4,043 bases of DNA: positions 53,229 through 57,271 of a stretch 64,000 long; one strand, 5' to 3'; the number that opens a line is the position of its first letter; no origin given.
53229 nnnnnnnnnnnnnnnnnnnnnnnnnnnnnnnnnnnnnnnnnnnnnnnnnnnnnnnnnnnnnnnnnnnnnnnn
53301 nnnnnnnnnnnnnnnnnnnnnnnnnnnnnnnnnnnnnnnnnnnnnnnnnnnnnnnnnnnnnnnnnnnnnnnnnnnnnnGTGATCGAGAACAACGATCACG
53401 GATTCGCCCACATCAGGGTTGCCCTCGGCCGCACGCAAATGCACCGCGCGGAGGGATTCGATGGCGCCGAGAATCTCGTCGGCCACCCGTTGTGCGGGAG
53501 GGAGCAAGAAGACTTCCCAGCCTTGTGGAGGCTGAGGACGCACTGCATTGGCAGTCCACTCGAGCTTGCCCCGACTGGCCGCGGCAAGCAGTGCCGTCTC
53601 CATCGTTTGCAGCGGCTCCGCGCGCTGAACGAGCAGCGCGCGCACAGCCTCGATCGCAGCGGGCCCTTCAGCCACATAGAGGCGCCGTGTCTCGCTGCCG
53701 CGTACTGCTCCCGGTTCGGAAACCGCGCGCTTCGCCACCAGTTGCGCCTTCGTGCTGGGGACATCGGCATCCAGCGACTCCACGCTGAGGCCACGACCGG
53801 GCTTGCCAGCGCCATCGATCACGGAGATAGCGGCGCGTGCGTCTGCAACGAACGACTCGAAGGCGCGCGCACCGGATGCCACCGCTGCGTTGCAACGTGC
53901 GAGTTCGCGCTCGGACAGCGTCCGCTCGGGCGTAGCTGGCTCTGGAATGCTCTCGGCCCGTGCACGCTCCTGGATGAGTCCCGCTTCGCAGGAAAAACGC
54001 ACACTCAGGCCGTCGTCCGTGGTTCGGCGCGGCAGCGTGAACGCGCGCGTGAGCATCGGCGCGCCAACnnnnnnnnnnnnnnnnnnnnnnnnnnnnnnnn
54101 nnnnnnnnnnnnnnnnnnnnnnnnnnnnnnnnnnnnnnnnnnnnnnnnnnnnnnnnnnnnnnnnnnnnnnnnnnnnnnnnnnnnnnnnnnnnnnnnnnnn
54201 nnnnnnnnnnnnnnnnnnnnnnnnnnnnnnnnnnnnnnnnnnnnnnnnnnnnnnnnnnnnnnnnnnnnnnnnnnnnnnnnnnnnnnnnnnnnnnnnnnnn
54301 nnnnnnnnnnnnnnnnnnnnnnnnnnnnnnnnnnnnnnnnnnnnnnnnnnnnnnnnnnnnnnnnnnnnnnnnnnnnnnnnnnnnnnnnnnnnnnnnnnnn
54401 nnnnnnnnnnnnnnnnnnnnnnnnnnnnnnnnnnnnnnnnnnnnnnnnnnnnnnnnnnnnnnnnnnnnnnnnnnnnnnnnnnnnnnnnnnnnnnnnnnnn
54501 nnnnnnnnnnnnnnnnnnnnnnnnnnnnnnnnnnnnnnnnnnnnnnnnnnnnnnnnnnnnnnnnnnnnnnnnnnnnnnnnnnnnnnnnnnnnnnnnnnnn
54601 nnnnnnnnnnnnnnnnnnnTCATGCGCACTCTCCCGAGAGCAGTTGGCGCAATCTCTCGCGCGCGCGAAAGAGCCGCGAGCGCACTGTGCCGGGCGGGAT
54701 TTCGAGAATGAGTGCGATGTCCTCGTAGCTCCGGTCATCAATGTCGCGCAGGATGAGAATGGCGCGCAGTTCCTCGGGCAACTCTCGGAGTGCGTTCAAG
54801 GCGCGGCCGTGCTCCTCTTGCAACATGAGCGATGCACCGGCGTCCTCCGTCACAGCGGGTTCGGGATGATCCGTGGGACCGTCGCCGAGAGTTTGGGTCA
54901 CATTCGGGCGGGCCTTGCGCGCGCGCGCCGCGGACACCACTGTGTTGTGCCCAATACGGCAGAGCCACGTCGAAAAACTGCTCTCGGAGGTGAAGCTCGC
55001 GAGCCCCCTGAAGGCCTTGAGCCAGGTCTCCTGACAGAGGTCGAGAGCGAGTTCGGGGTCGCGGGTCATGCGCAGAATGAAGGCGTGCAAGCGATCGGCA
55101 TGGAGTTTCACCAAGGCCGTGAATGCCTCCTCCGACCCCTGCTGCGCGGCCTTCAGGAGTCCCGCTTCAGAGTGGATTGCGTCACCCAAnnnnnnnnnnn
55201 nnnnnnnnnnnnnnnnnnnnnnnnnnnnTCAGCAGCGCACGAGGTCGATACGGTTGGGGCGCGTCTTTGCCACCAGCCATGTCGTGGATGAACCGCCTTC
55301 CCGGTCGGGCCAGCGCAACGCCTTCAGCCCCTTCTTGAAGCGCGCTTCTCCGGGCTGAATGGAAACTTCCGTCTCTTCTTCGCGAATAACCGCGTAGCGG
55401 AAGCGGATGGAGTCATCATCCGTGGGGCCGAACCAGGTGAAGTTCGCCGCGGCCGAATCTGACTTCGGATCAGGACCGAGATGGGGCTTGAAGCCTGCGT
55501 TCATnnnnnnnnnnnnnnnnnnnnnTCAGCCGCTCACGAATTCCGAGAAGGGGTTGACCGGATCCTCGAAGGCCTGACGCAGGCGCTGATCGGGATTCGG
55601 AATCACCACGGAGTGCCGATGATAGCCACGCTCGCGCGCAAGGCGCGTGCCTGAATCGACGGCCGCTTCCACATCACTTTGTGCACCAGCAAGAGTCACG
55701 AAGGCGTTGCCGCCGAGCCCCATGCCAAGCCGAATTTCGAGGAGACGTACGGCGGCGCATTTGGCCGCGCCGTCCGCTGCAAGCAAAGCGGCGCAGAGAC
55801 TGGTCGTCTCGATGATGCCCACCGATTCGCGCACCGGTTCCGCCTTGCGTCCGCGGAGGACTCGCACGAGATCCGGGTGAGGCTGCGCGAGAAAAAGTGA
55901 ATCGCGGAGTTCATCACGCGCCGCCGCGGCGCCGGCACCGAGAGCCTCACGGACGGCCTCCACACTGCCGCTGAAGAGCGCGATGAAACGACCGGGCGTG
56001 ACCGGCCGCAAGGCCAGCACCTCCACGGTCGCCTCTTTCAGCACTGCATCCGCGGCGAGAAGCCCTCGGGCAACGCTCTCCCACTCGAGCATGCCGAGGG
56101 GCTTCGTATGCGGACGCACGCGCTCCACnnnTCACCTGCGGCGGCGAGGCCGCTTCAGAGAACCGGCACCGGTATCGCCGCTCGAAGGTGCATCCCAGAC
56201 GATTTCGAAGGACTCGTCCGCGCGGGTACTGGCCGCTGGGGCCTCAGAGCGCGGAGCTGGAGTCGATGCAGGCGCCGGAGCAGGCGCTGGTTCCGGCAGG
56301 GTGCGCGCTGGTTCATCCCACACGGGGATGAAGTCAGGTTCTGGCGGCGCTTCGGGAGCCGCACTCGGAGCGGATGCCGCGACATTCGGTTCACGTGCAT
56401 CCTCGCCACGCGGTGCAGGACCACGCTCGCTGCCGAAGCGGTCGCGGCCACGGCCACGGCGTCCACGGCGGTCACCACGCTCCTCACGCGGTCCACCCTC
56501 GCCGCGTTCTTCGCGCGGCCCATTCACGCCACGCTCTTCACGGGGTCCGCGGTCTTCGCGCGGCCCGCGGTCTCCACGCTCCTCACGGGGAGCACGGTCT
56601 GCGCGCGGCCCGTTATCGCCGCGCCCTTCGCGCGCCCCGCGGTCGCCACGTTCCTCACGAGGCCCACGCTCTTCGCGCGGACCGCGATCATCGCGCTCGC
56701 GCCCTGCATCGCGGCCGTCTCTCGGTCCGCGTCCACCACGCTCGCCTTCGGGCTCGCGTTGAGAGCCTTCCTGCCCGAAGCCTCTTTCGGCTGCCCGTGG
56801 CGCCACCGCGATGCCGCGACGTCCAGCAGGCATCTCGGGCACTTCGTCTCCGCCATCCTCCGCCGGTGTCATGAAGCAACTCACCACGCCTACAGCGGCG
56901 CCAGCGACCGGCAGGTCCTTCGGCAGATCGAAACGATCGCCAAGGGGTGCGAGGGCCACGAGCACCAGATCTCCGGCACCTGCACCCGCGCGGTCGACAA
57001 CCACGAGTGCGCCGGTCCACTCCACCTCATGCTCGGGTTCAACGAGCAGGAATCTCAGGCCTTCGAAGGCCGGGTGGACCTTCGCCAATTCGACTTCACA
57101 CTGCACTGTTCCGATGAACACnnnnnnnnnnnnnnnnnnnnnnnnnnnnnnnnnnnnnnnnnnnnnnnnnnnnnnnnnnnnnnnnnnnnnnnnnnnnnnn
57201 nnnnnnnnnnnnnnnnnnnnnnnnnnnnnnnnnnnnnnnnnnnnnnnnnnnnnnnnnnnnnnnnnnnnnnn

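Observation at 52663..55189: ECF sigma / zf-HC2 anti-sigma pair and an XRE-cupin regulator embedded at the 3' end of the microcompartment operon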

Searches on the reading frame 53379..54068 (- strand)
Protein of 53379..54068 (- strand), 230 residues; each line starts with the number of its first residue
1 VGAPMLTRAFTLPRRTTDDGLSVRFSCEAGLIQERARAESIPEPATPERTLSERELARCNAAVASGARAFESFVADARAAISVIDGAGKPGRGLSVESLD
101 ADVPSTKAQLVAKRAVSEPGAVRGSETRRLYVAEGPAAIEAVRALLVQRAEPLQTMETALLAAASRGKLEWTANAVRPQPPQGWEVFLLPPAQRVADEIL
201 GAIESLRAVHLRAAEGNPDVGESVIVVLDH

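Call 52: search_protein_representatives(protein=window:53379-54068:-)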
Query: 230 residues. Proteins with E-value up to 0.001 (for the whole library): 4; up to 1e-10: 3; up to 1e-30: 2. The best 4 are listed.
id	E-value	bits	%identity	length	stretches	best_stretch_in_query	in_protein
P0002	1.8e-89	315.5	69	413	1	2-230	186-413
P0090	1.1e-35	139.8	40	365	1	4-229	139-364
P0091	2.1e-14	70.3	38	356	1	17-229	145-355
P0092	1.3e-05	41.5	36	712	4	38-107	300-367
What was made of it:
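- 53376..54623 (-): Anti-sigma factor (415 aa) with four parts: a ZAS-type N-terminal domain; a TM helix at residues 89-107; a low-complexity linker; and a lineage-specific C-terminal region of about 230 aa. Only 3 real homologues of the C-terminal region exist among 1.84 billion representatives (call 52).
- Tried and rejected: An exhaustive HMMER search found only 3 close relatives (call 52).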

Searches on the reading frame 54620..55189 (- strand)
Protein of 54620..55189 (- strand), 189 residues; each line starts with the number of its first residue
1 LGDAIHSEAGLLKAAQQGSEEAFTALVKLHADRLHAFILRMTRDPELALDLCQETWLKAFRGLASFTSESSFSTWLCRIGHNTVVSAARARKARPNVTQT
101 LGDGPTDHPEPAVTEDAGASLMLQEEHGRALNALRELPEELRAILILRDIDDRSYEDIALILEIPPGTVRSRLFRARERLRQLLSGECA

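Call 4: search_protein_families(library=pfam, proteins=[window:54620-55189:-], max_evalue=0.01)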
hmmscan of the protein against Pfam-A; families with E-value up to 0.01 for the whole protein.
window:54620-55189:- (189 aa): 3 families
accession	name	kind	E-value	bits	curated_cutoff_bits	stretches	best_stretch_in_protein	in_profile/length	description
PF08281.18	Sigma70_r4_2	-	2.6e-18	65.8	25.7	1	130-180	4-54/54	Sigma-70, region 4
PF04542.20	Sigma70_r2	-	2.2e-16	59.8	24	1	26-92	1-69/71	Sigma-70 region 2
PF04545.22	Sigma70_r4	-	6e-12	45.3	24.1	1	133-182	1-50/50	Sigma-70, region 4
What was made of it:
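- Checked: ECF sigma, 54620-55189 (189 aa): Pfam Sigma70_r2 at 2e-16 and Sigma70_r4_2 at 3e-18, with no region 3 (call 4).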

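Call 23: search_protein_families(library=ncbifam, proteins=[window:54620-55189:-], max_evalue=0.01)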
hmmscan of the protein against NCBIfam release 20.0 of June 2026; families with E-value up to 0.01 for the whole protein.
window:54620-55189:- (189 aa): 87 families (the best 25 are shown)
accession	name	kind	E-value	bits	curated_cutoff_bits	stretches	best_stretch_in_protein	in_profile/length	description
NF009166.1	PRK12513.1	equivalog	1.4e-37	129.2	206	1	6-186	7-188/193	RNA polymerase sigma factor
TIGR02939.1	RpoE_Sigma70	equivalog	2.6e-35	122.2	236.15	1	9-183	8-185/190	RNA polymerase sigma factor RpoE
NF008888.0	PRK11922.1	equivalog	3.2e-35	121.8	204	1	6-186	15-198/231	RNA polymerase sigma factor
NF007216.0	PRK09638.1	equivalog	2e-34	118.9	194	1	7-183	4-173/180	RNA polymerase sigma factor SigY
NF009171.0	PRK12518.1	equivalog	5.2e-33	114.5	208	1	6-185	12-185/191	RNA polymerase sigma factor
NF007225.0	PRK09643.1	equivalog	1.4e-32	113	190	1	6-185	12-183/204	RNA polymerase sigma factor SigM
NF007223.0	PRK09641.1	equivalog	5.9e-30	104.5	209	1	11-184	8-184/187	RNA polymerase sigma factor SigW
TIGR02937.1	sigma70-ECF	superfamily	1.7e-27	96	42.9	1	21-184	1-165/165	sigma-70 family RNA polymerase sigma factor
TIGR02983.1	SigE-fam_strep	subfamily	5.7e-27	94.6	141.55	1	17-185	2-159/162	SigE family RNA polymerase sigma factor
NF004113.0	PRK05602.1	equivalog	1.2e-26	93.7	208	1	7-186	31-203/211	RNA polymerase sigma factor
TIGR02948.1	SigW_bacill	equivalog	3.6e-26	92.4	243.1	1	11-184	8-184/187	RNA polymerase sigma factor SigW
TIGR02950.1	SigM_subfam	subfamily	6.5e-26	91.1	147.95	1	26-184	5-158/159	RNA polymerase sigma factor, SigM family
NF006089.0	PRK08241.1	subfamily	2e-25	89.6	240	2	8-114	9-113/343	RNA polymerase subunit sigma-70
NF007227.0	PRK09645.1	subfamily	2.3e-25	89.5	202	1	14-186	6-172/177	sigma-70 family RNA polymerase sigma factor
NF009185.0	PRK12533.1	equivalog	8.8e-25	87.6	248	1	16-187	24-196/231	RNA polymerase sigma factor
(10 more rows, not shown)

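Call 30: search_solved_structures(query=window:54620-55189:-, max_evalue=1e-10)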
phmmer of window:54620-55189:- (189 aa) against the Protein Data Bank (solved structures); distinct sequences matched with E-value up to 1e-10: 13.
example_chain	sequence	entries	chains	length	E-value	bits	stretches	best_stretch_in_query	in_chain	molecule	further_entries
6in7_B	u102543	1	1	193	8.3e-30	107.2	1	10-184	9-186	RNA polymerase sigma-H factor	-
8z6g_B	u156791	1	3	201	9.3e-30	107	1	10-184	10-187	RNA polymerase sigma factor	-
1or7_A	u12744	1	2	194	1.1e-25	93.7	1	11-180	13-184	RNA polymerase sigma-E factor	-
6jbq_F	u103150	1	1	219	1.7e-25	93.2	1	10-180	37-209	ECF RNA polymerase sigma-E factor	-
6jcy_F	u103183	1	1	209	2.4e-22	82.9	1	3-185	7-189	ECF RNA polymerase sigma factor SigH,ECF RNA polymerase sigma factor SigE,ECF RNA polymera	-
5zx2_F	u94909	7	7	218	1.6e-21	80.2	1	3-185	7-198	ECF RNA polymerase sigma factor SigH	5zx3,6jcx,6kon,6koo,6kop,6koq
5wuq_A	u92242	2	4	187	2.5e-21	79.5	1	12-184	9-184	ECF RNA polymerase sigma factor SigW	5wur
9m9d_F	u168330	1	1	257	2.3e-19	73.2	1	20-185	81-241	ECF RNA polymerase sigma factor SigE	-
9m9e_F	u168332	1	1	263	2.4e-19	73.1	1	20-185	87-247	ECF RNA polymerase sigma factor SigE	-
9m98_F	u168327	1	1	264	2.4e-19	73.1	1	20-185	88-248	ECF RNA polymerase sigma factor SigE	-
7qh5_A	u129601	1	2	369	2.8e-13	53.3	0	15-86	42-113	RNA polymerase sigma factor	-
2h27_A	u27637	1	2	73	1.8e-12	50.7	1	122-180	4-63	RNA polymerase Sigma E factor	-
5uxx_A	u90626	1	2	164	5.8e-11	45.8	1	31-185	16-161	RNA polymerase sigma factor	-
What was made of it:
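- On ECF (group IV) sigma-70 factors: All that can be said is that the protein is RpoE-, SigW- and SigH-like (calls 23, 30).
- Closest known: RpoE/RseA. Same: The sigma factor has only regions 2 and 4, and these are its best PDB sequence matches (6in7, 8z6g, 1or7; call 30).
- Checked: The nearest solved relatives are AlgU, RpoE, SigH, SigW and SigE (call 30).
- The sigma factor is of the RpoE/AlgU/SigW type (call 30).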

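Call 70: find_related_loci(query=A3, collection=metagenome_contigs, flank=8000)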
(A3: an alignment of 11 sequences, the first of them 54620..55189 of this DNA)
Query A3 (189 aa) in metagenome_contigs; peptide patterns used: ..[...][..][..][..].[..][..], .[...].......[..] (x = any residue, [..] = any of these).
600 stretches matched a pattern (row limit reached: there are more); 557 encode a relative of the query (tblastn E <= 1e-3); the best 80 are kept; 80 distinct loci.
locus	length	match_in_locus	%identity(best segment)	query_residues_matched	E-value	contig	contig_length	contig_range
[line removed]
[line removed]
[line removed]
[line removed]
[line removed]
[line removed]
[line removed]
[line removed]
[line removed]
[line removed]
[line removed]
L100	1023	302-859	37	3-184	9e-32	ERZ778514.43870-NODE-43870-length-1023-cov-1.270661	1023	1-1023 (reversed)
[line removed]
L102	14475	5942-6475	34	5-182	5e-28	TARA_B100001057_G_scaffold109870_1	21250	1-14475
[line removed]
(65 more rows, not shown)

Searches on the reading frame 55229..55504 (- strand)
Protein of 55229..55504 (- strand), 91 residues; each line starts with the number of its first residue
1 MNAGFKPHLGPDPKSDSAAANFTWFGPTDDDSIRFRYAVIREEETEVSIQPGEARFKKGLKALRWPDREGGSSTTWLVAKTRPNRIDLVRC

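Call 4: search_protein_families(library=pfam, proteins=[window:55229-55504:-], max_evalue=0.01)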
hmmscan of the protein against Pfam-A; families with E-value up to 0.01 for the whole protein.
window:55229-55504:- (91 aa): 0 families

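Call 15: find_encoding_contigs(protein=window:55229-55504:-, flank=10000, max_places=6)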
Protein window:55229-55504:- (91 aa): 10 contigs read that carry it; 2 places shown.
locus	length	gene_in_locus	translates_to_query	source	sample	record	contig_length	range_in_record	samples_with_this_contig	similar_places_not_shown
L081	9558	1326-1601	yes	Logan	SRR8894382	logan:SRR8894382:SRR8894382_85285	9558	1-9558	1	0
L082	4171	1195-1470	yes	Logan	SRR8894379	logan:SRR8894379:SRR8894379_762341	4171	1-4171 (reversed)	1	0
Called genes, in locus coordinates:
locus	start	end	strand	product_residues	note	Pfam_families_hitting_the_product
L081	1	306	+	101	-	?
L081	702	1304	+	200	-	PF00936:BMC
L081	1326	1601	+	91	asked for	-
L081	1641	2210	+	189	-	PF04542:Sigma70_r2, PF08281:Sigma70_r4_2, PF04545:Sigma70_r4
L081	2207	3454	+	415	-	PF13490:zf-HC2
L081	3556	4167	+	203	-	PF12844:HTH_19 (weak), PF13560:HTH_31 (weak), PF01381:HTH_3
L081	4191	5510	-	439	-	PF03781:FGE-sulfatase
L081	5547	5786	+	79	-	-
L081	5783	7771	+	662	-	PF04851:ResIII, PF00270:DEAD, PF00271:Helicase_C, PF19833:RecG_dom3_C (weak)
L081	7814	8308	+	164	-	-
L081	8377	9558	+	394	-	?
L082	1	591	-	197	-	?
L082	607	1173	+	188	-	PF00936:BMC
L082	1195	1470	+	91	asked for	-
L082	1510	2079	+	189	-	PF04542:Sigma70_r2, PF08281:Sigma70_r4_2, PF04545:Sigma70_r4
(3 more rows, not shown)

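Call 23: search_protein_families(library=ncbifam, proteins=[window:55229-55504:-], max_evalue=0.01)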
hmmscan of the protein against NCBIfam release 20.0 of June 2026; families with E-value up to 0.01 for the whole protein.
window:55229-55504:- (91 aa): 0 families

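Call 76: list_cluster_members(proteins=[P0001, P0003, window:55229-55504:-])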
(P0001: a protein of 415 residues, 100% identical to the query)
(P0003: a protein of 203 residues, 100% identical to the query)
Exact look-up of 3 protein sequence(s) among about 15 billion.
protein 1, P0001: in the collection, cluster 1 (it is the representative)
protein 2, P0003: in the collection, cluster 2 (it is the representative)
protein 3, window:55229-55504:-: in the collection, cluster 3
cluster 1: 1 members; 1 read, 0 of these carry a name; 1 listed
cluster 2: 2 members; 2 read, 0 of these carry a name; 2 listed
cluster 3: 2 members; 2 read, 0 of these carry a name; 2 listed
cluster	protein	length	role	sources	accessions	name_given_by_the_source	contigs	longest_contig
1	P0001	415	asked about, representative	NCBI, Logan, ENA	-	-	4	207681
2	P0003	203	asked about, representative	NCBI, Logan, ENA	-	-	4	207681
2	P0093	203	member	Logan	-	-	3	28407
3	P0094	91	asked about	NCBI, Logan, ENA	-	-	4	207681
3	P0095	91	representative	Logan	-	-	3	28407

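Call 78: search_solved_structures(query=A4, max_evalue=1)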
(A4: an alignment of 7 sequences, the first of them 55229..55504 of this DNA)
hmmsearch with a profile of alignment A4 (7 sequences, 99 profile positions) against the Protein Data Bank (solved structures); distinct sequences matched with E-value up to 1: 0.

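Call 79: search_protein_families(library=pfam, alignment_id=A4, max_evalue=1)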
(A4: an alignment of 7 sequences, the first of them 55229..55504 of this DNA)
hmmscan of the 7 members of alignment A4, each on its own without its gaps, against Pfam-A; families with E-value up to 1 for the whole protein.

A. member 1, window:55229-55504:- (91 aa): 0 families

B. families by the number of members that match (of 7 scanned): 0 families
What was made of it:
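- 55229..55504 (-): Conserved 91-aa orphan protein that travels with the shell genes. No Pfam, NCBIfam or PDB match (calls 4, 23, 78, 79).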

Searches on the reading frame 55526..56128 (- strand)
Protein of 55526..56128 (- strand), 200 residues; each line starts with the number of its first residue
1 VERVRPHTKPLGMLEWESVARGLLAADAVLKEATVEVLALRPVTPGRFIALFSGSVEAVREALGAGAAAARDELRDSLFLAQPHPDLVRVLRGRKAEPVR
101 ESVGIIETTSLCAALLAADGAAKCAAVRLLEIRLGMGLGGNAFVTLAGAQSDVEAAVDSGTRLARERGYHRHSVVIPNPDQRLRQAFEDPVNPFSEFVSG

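Call 4: search_protein_families(library=pfam, proteins=[window:55526-56128:-], max_evalue=0.01)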
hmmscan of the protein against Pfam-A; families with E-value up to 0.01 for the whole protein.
window:55526-56128:- (200 aa): 1 family
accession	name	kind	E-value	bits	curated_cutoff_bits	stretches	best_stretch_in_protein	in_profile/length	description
PF00936.24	BMC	-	7.4e-37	125.6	24.5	2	102-179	1-75/75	BMC domain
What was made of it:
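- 55526..56128 (-): PduT-like tandem BMC-T(s) shell protein (200 aa). Pfam BMC in two copies, 7e-37 (call 4).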

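Call 23: search_protein_families(library=ncbifam, proteins=[window:55526-56128:-], max_evalue=0.01)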
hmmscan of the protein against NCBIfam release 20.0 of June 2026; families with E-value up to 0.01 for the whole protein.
window:55526-56128:- (200 aa): 7 families
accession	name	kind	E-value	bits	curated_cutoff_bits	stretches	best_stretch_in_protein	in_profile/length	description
TIGR02526.1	eut_PduT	equivalog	8e-33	113.6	250.3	1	9-185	3-180/182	ethanolamine utilization microcompartment shell protein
NF012018.0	PRK15474.1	equivalog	6.6e-15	55.2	133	2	10-91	3-86/97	ethanolamine utilization microcompartment protein EutM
NF053792.1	beta_CO2some_O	equivalog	1.9e-13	50.3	270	1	9-185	7-194/205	beta-carboxysome assembly protein CcmO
NF012010.0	PRK15466.1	equivalog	6.9e-13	49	218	2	11-71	5-65/166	ethanolamine utilization microcompartment protein EutK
NF053791.1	BMC_CsoS1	equivalog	2.1e-11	43.9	166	2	102-162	8-66/93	alpha-carboxysome major shell protein CsoS1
TIGR04501.1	microcomp_PduB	equivalog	5.7e-05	22.7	310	0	6-70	137-206/225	microcompartment protein PduB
NF011944.0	PRK15415.1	equivalog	0.00065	19.1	173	0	8-67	183-247/269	propanediol utilization microcompartment protein PduB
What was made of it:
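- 55526..56128 (-): NCBIfam PduT, 8e-33 (call 23).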

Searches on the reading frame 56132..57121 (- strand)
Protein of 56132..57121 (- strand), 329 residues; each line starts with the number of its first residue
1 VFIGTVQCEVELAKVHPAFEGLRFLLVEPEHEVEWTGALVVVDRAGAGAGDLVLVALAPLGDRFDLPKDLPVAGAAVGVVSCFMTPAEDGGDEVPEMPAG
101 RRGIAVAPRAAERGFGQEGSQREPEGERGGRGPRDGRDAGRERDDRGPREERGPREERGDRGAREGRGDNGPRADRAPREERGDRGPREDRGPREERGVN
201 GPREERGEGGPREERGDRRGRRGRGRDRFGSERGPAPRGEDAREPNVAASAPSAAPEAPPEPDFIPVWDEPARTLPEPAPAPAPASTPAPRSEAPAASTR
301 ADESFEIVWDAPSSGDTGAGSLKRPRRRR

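Call 4: search_protein_families(library=pfam, proteins=[window:56132-57121:-], max_evalue=0.01)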
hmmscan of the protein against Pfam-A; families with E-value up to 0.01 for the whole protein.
window:56132-57121:- (329 aa): 1 family
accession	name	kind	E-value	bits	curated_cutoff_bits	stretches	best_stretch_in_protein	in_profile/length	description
PF03319.19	EutN_CcmL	-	1.2e-07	32.5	25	1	1-79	1-81/83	Ethanolamine utilisation protein EutN/carboxysome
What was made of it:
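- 56132..57121 (-): BMC-P (EutN domain, residues 1-80) fused to a tail of about 240 aa rich in Arg, Glu, Gly and Pro. Pfam EutN_CcmL (call 4).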
